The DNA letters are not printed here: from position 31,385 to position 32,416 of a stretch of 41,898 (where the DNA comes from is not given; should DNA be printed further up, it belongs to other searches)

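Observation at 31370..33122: Transposase-less mobile cassette delivering a wHTH + NYN ribonuclease module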

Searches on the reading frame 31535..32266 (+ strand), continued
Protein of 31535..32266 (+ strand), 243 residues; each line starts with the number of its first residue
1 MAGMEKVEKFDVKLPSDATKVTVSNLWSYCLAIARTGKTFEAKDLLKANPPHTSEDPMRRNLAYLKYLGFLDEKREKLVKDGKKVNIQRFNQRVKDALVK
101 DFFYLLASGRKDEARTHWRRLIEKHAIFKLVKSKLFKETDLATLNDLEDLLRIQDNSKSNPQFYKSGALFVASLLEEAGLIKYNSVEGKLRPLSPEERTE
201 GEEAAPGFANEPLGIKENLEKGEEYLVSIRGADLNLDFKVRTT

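Call 88: search_protein_families(library=padloc, proteins=[L008:6049-6888:+, L008:6890-7840:-, L056:6383-7324:+, L062:590-1606:+], max_evalue=0.01)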
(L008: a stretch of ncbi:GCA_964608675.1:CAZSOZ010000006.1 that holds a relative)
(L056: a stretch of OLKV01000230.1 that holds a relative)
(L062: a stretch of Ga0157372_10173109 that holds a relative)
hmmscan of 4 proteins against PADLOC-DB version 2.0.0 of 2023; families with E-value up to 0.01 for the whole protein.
L008:6049-6888:+ (279 aa): 2 families
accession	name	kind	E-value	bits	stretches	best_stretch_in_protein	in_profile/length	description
PDLC03411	REase_II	-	1.4e-13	49.1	1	47-207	55-211/350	Type II restriction enzyme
PDLC04133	mad1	-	0.0037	15.5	1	2-55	3-55/60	mads_1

L008:6890-7840:- (316 aa): 63 families (the best 25 are shown)
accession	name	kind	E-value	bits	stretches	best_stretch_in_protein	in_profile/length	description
PDLC03272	MTase_II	-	2.6e-112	373.9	1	5-316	74-390/407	Type II methyltransferase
PDLC02653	DrmMII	-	3.3e-72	241.2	1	4-315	3-312/333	DrmMII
PDLC03361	MTase_II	-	6.9e-69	230.8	1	5-314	86-435/455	Type II methyltransferase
PDLC03378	MTase_II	-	1.1e-61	207.1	1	4-315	1-329/344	Type II methyltransferase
PDLC03217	MTase_II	-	4e-56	188.8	2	5-192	21-208/703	Type II methyltransferase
PDLC03716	oMTase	-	5.8e-53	178.2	1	7-314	40-337/349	orphan methyltransferase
PDLC03242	MTase_II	-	9.5e-49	164.4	1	4-315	99-398/409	Type II methyltransferase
PDLC03734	oMTase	-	2.5e-47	159.9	2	5-173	3-170/444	orphan methyltransferase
PDLC03234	MTase_II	-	1.6e-44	150.7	2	5-191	4-191/375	Type II methyltransferase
PDLC00026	DruM2|DruM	-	2e-42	144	1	4-314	3-316/336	DNA cytosine methylase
PDLC00034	DruM2|DruM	-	2e-40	136.6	2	6-171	8-186/457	DNA cytosine methylase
PDLC00027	DruM2|DruM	-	1.7e-39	134.2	1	5-191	11-190/361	DNA cytosine methylase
PDLC03733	oMTase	-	2.1e-39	133.6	3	64-174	168-291/476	orphan methyltransferase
PDLC00033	DruM2|DruM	-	4.7e-38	129.4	2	5-174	21-193/368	DNA cytosine methylase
PDLC03326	MTase_II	-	1e-37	128.3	2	5-190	4-192/412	Type II methyltransferase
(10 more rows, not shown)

L056:6383-7324:+ (313 aa): 0 families

L062:590-1606:+ (338 aa): 0 families

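Call 102: search_solved_structures(query=A3, max_evalue=1)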
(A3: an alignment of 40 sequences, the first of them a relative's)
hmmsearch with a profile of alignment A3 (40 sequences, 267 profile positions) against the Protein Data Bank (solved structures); distinct sequences matched with E-value up to 1: 0.
